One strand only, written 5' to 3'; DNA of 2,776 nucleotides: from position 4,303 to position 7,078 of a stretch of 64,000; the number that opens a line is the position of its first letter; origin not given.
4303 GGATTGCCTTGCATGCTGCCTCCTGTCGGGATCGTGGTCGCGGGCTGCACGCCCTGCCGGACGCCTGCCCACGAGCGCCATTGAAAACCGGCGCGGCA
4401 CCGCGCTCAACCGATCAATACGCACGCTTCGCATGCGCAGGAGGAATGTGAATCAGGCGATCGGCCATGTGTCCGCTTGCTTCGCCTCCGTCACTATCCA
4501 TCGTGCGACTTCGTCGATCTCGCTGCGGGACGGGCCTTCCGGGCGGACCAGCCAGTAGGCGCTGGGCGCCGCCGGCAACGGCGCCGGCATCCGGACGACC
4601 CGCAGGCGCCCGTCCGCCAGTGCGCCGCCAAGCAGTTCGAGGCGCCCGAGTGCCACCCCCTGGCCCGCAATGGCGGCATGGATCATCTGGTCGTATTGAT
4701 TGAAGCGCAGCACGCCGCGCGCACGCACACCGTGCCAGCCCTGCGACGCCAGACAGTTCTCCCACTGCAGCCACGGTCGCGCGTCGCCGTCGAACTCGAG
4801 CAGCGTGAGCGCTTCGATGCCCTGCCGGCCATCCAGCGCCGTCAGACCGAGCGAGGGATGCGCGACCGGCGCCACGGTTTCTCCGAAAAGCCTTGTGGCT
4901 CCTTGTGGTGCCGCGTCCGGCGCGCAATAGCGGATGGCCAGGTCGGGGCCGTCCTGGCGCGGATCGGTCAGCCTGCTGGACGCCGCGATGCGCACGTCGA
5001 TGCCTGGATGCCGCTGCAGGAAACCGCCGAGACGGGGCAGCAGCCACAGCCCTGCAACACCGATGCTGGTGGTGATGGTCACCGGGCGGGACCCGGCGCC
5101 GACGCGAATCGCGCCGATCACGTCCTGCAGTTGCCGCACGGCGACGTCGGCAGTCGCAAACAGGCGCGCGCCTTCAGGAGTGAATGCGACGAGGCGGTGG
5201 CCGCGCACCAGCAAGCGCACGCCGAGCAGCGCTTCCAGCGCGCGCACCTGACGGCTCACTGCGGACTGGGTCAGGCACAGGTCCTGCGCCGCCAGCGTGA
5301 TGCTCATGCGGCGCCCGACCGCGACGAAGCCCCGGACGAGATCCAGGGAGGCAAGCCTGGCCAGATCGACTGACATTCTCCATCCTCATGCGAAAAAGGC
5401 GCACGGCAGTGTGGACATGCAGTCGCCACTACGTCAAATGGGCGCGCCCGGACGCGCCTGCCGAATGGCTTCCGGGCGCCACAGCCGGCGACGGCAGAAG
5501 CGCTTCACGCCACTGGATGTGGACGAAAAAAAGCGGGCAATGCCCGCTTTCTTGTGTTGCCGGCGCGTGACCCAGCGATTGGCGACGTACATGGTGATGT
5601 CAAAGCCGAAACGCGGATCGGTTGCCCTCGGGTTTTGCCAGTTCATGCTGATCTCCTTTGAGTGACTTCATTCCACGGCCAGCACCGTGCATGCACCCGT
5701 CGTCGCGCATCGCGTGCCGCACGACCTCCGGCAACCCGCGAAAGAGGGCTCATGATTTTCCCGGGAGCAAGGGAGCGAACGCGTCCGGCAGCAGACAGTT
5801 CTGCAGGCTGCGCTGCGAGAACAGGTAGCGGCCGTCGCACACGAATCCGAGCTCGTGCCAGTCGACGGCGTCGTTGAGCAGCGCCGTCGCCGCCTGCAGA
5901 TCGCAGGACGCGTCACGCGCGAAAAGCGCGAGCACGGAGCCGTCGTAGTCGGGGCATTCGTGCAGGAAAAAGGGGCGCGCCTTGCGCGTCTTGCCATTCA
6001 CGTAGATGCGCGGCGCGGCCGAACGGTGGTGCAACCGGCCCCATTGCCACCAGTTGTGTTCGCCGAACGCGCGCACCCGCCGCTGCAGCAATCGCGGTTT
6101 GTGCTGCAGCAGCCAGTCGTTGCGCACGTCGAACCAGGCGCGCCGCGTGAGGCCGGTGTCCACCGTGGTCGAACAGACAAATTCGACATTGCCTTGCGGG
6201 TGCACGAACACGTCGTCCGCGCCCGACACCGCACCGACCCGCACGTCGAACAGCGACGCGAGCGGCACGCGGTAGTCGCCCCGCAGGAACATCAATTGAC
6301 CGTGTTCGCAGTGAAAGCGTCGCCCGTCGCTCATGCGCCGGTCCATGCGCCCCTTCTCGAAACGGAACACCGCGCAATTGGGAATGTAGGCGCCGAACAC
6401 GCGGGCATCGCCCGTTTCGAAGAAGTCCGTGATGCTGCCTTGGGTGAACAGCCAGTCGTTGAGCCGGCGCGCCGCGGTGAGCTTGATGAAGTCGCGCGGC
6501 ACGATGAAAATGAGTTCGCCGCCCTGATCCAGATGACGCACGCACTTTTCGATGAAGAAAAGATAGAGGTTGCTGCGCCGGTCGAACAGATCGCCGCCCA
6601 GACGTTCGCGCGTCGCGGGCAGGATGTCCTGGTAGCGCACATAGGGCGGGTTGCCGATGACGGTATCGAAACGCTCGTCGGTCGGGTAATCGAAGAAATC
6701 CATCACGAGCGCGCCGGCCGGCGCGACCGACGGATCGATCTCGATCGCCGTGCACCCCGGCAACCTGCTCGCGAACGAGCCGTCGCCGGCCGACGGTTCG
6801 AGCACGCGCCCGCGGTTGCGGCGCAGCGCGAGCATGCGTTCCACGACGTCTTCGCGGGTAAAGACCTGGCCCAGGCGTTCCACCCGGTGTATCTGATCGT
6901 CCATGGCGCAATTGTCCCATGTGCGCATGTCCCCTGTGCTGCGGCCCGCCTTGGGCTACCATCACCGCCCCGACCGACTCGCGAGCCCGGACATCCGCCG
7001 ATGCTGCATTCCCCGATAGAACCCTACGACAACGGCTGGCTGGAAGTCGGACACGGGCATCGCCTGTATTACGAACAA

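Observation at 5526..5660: Orphan pqqA-like peptide gene with an Asp core and a lost stop codon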

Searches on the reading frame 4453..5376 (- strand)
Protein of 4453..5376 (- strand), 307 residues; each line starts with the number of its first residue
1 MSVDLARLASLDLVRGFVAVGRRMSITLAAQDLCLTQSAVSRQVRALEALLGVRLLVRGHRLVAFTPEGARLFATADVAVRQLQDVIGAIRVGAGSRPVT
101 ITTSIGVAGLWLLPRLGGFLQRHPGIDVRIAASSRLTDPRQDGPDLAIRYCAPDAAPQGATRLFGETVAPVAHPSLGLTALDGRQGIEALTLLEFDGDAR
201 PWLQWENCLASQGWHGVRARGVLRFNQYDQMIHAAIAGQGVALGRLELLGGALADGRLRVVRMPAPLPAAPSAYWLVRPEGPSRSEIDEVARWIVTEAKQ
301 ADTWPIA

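Call 3: search_protein_families(library=pfam, proteins=[window:4453-5376:-], max_evalue=1)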
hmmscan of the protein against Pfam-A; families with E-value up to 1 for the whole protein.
window:4453-5376:- (307 aa): 2 families
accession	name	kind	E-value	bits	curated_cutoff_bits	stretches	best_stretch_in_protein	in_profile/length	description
PF03466.25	LysR_substrate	-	2e-23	83.3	28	1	96-287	5-197/209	LysR substrate binding domain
PF00126.33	HTH_1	-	1.2e-17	64.1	26.6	1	11-69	1-59/60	Bacterial regulatory helix-turn-helix protein, lysR family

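Call 24: search_protein_families(library=ncbifam, proteins=[window:4453-5376:-], max_evalue=0.01)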
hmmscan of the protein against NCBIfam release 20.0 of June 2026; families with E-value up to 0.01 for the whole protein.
window:4453-5376:- (307 aa): 50 families (the best 25 are shown)
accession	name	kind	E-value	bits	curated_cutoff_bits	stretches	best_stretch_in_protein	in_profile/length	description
TIGR03418.1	chol_sulf_TF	equivalog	7.6e-58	195.8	324.8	1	10-296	2-290/291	choline sulfate utilization transcriptional regulator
NF008352.0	PRK11139.1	subfamily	1.9e-55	188.1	288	1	5-301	2-295/305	transcriptional regulator GcvA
NF007491.0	PRK10086.1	equivalog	2.6e-38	131.6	316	1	14-300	22-311/313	DNA-binding transcriptional regulator DsdC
TIGR02036.1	dsdC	equivalog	8.1e-29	100.6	352.4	1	14-258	13-262/302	DNA-binding transcriptional regulator DsdC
NF041130.1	PenR_Burk_TF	exception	3.1e-22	79.1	625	1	10-300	9-291/292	beta-lactamase transcriptional regulator PenR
NF040786.1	LysR_Sec_metab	equivalog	2.9e-16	59.4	250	1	14-132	6-126/298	selenium metabolism-associated LysR family transcriptional regulator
TIGR03339.1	phn_lysR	subfamily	6.1e-16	58.5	341.1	1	15-132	3-119/279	aminoethylphosphonate catabolism associated LysR family transcriptional regulator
NF045990.1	TransRegCbbRRhodb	equivalog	3.6e-15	55.8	450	1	11-297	8-299/304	LysR family regulator CbbR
NF040888.1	trans_reg_YafC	equivalog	7.1e-15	54.7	470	1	10-163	4-159/293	DNA-binding transcriptional regulator YafC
TIGR02424.1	TF_pcaQ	equivalog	2.5e-14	52.9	303.8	1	15-133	9-129/300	pca operon transcription factor PcaQ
TIGR03298.1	argP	subfamily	5.3e-13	48.7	273.55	1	13-123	5-116/292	ArgP/LysG family DNA-binding transcriptional regulator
NF002964.0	PRK03635.1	subfamily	1.9e-12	46.9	197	1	13-123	7-117/297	ArgP/LysG family DNA-binding transcriptional regulator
NF040709.1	benzoate_BenM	exception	2.7e-12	46.6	600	1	13-126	5-119/299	benzoate utilization transcription regulator BenM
NF008416.0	PRK11242.1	equivalog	5.5e-12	45.6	277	1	14-171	6-168/300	transcriptional regulator CynR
NF053705.1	TransRegGltCGpos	equivalog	5.5e-12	45.5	350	1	14-132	6-126/300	glutamate biosynthesis transcriptional regulator GltC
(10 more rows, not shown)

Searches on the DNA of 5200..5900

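Call 43: search_rna_families(source=window, start=5200, end=5900, threshold=evalue, max_evalue=1)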
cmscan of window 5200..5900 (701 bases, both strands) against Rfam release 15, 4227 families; matches with E-value up to 1: 3.
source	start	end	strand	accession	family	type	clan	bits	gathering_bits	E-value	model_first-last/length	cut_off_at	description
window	5526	5581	+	RF02420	Bp1_162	Gene; sRNA;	-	24.7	50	0.076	1-100/100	no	Burkholderia sRNA Bp1_Cand612_SIPHT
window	5523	5562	-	RF02880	MH_s15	Gene; sRNA;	-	16.1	123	0.11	11-52/277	no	Mesorhizobail RNA 15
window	5497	5538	+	RF01696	Chlorobi-1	Gene; sRNA;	-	14.3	50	0.61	1-67/67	no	Chlorobi-1 RNA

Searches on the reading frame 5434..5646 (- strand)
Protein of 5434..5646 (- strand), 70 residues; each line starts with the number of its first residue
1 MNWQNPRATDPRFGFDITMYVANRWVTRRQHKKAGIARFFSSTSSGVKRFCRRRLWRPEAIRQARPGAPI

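Call 3: search_protein_families(library=pfam, proteins=[window:5434-5646:-], max_evalue=1)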
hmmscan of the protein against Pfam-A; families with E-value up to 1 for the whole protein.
window:5434-5646:- (70 aa): 1 family
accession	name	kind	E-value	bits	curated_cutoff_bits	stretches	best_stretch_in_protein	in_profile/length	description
PF08042.16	PqqA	-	0.089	13.4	21.1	1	3-20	2-19/19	PqqA family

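Call 8: find_homologous_proteins(query=window:5434-5646:-, max_evalue=10)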
Query window:5434-5646:- (70 aa): 1 proteins with E <= 10 among 3 candidates.
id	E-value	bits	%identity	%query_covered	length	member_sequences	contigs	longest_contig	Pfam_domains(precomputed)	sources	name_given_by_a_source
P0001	1.4e-41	157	100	100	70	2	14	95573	-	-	-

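Call 10: find_encoding_contigs(protein=P0001, flank=10000, max_places=10)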
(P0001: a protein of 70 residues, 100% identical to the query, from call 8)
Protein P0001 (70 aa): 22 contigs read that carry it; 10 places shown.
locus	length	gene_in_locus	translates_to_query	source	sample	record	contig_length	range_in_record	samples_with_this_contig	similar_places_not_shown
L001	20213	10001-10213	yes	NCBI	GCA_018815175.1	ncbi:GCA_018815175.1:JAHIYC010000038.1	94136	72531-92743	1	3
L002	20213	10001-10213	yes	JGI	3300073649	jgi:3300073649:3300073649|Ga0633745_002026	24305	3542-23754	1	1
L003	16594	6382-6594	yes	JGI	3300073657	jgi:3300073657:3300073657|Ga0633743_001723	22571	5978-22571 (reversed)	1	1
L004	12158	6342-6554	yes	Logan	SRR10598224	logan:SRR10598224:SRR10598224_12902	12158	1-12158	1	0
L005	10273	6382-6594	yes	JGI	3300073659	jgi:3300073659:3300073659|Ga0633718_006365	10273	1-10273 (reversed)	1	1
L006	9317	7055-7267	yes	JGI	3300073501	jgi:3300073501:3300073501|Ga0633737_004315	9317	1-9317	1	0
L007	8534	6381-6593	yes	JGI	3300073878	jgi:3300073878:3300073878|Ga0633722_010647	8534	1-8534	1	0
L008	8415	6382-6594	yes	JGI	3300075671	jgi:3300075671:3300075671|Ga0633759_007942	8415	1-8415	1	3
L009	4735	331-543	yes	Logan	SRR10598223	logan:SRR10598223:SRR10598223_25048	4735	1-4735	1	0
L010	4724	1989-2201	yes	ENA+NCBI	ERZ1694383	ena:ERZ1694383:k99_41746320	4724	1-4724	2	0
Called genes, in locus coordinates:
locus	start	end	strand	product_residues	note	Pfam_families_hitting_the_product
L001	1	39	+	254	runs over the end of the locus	PF02348:CTP_transf_3, PF12804:NTP_transf_3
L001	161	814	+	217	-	PF00406:ADK, PF13207:AAA_17, PF05191:ADK_lid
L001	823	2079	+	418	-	PF00365:PFK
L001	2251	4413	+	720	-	PF03030:H_PPase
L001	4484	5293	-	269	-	PF00089:Trypsin (weak), PF13365:Trypsin_2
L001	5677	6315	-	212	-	PF00072:Response_reg, PF08281:Sigma70_r4_2 (weak), PF00196:GerE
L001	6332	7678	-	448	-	PF00672:HAMP, PF07730:HisKA_3, PF02518:HATPase_c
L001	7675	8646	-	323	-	PF12146:Hydrolase_4, PF00561:Abhydrolase_1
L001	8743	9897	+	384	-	PF07669:Eco57I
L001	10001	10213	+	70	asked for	-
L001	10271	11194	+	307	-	PF00126:HTH_1, PF03466:LysR_substrate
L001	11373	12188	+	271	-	PF27522:YDMC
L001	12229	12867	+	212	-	PF01323:DSBA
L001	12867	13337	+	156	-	PF13622:4HBT_3 (weak), PF03061:4HBT (weak)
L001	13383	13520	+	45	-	-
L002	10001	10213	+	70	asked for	-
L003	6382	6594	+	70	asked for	-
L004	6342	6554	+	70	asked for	-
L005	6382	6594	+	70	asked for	-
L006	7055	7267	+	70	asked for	-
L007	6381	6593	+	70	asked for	-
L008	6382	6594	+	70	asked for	-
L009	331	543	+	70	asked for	-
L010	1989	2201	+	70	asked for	-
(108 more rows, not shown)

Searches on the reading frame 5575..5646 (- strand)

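Call 3: search_protein_families(library=pfam, proteins=[window:5575-5646:-], max_evalue=1)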
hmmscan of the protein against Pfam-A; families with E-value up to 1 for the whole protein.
seq(24 aa): 1 family
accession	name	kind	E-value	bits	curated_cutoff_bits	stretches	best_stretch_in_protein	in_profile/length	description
PF08042.16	PqqA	-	0.0094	16.5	21.1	1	2-20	1-19/19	PqqA family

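Call 24: search_protein_families(library=ncbifam, proteins=[window:5575-5646:-], max_evalue=0.01)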
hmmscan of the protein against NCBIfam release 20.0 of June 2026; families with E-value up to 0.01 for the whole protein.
seq(24 aa): 1 family
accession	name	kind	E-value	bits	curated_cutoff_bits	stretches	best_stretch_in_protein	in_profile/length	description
TIGR02107.1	PQQ_syn_pqqA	equivalog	0.001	19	20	1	3-23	1-21/21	pyrroloquinoline quinone precursor peptide PqqA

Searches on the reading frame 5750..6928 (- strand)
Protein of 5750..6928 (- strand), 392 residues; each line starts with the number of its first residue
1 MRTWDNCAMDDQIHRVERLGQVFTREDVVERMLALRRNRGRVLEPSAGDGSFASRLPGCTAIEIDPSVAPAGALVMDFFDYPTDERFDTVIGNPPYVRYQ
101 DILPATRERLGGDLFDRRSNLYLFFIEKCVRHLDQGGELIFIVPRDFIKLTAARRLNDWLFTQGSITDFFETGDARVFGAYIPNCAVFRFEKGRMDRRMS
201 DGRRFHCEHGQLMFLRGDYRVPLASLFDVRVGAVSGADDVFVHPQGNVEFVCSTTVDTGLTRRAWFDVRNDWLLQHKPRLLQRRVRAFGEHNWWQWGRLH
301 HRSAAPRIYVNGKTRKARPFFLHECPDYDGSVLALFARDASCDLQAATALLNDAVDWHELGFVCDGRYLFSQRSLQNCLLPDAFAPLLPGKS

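Call 3: search_protein_families(library=pfam, proteins=[window:5750-6928:-], max_evalue=1)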
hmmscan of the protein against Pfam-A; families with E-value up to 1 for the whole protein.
window:5750-6928:- (392 aa): 4 families
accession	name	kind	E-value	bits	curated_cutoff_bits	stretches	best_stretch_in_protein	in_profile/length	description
PF07669.17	Eco57I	-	3e-18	67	25.3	1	78-178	65-171/171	Eco57I restriction-modification methylase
PF02384.22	N6_Mtase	-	0.0023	17.7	20.4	1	80-146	121-186/311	N-6 DNA Methylase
PF13489.12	Methyltransf_23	-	0.005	17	27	1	27-91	11-86/164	Methyltransferase domain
PF05175.20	MTS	-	0.011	15.8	23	1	75-144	87-141/170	Methyltransferase small domain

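Call 24: search_protein_families(library=ncbifam, proteins=[window:5750-6928:-], max_evalue=0.01)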
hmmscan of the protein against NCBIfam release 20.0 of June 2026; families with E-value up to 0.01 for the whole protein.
window:5750-6928:- (392 aa): 2 families
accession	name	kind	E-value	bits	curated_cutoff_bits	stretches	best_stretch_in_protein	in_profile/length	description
NF033452.1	BREX_1_MTaseX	exception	3.6e-06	25.1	500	1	84-192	505-617/1210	BREX-1 system adenine-specific DNA-methyltransferase PglX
NF033454.1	BREX_5_MTaseX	exception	0.004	14.7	900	1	86-165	502-581/1404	BREX-5 system adenine-specific DNA-methyltransferase PglX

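Call 46: find_homologous_proteins(query=window:5750-6928:-, max_evalue=1e-60)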
Query window:5750-6928:- (392 aa): 3484 proteins with E <= 1e-60 among 8000 candidates; the best 120 are listed.
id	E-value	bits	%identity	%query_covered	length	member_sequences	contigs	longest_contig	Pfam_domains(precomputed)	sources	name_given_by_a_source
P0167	2.8e-271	917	99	100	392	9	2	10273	PF07669.18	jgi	jgi:adenine-specific DNA-methyltransferase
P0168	1.5e-222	757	86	96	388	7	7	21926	PF07669.18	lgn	-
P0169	2.0e-222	756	84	98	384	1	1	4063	PF07669.18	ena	-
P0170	4.1e-221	752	84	98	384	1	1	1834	PF07669.18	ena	-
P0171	6.5e-220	748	83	98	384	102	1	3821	PF07669.18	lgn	-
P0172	3.2e-217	739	81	99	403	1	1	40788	PF07669.18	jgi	jgi:adenine-specific DNA-methyltransferase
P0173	1.1e-216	738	81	100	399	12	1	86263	PF07669.18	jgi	jgi:adenine-specific DNA-methyltransferase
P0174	1.5e-213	727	81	97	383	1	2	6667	PF07669.18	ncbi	-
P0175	3.1e-213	726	81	97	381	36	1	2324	PF07669.18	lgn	-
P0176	1.1e-211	721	81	98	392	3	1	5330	PF07669.18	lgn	-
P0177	3.9e-207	706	79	97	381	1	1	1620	PF07669.18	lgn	-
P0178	1.3e-186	639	71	97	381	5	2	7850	PF07669.18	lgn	-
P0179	2.1e-185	635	74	97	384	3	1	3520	PF07669.18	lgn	-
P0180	8.3e-184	629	72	97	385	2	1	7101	PF07669.18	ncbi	ncbi:MAG TPA: class I SAM-dependent methyltransferase [Rhodocyclaceae bacterium]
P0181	2.6e-183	628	72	95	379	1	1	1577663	PF07669.18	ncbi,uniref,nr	ncbi:class I SAM-dependent methyltransferase [Uliginosibacterium sp. H1]|uniref:class I SAM-dependen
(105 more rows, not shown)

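Call 47: find_encoding_contigs(protein=P0168, flank=4000, max_places=5)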
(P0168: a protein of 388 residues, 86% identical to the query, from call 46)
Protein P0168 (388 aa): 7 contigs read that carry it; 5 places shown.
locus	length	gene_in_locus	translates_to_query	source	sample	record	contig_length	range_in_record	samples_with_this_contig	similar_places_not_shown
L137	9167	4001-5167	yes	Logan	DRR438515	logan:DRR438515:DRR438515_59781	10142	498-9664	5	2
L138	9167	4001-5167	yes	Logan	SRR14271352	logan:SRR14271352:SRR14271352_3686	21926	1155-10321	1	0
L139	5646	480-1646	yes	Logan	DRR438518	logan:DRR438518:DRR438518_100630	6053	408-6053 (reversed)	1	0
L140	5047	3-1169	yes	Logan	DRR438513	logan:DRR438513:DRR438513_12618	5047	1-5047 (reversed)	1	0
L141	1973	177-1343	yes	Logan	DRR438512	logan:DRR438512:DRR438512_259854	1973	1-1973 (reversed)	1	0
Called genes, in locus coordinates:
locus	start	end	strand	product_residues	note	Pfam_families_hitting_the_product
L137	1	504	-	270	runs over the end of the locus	PF00089:Trypsin (weak), PF13365:Trypsin_2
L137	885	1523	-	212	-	PF00072:Response_reg, PF08281:Sigma70_r4_2 (weak), PF00196:GerE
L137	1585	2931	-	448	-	PF00672:HAMP, PF07730:HisKA_3, PF02518:HATPase_c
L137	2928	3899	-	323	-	PF00561:Abhydrolase_1, PF12146:Hydrolase_4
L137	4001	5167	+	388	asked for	PF07669:Eco57I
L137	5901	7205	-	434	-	PF07804:HipA_C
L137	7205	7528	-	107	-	PF13560:HTH_31 (weak), PF01381:HTH_3 (faint)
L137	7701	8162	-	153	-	-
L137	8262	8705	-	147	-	-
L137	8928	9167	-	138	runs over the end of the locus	-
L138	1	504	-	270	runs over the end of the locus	PF00089:Trypsin (weak), PF13365:Trypsin_2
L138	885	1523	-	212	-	PF00072:Response_reg, PF08281:Sigma70_r4_2 (weak), PF00196:GerE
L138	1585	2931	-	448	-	PF00672:HAMP, PF07730:HisKA_3, PF02518:HATPase_c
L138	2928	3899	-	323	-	PF00561:Abhydrolase_1, PF12146:Hydrolase_4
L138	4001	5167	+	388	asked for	PF07669:Eco57I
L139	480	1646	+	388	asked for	PF07669:Eco57I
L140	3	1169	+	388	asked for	PF07669:Eco57I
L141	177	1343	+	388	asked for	PF07669:Eco57I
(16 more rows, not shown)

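Call 48: find_encoding_contigs(protein=P0169, flank=4000, max_places=3)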
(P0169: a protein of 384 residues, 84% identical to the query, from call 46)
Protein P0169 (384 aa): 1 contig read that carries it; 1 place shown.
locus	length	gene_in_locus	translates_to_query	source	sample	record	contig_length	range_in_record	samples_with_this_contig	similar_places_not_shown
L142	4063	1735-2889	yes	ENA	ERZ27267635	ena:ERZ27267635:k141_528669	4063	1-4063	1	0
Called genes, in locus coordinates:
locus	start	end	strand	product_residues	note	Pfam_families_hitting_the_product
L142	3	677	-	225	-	?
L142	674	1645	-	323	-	PF00561:Abhydrolase_1, PF12146:Hydrolase_4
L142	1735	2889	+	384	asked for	PF07669:Eco57I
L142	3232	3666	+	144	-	-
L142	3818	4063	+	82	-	?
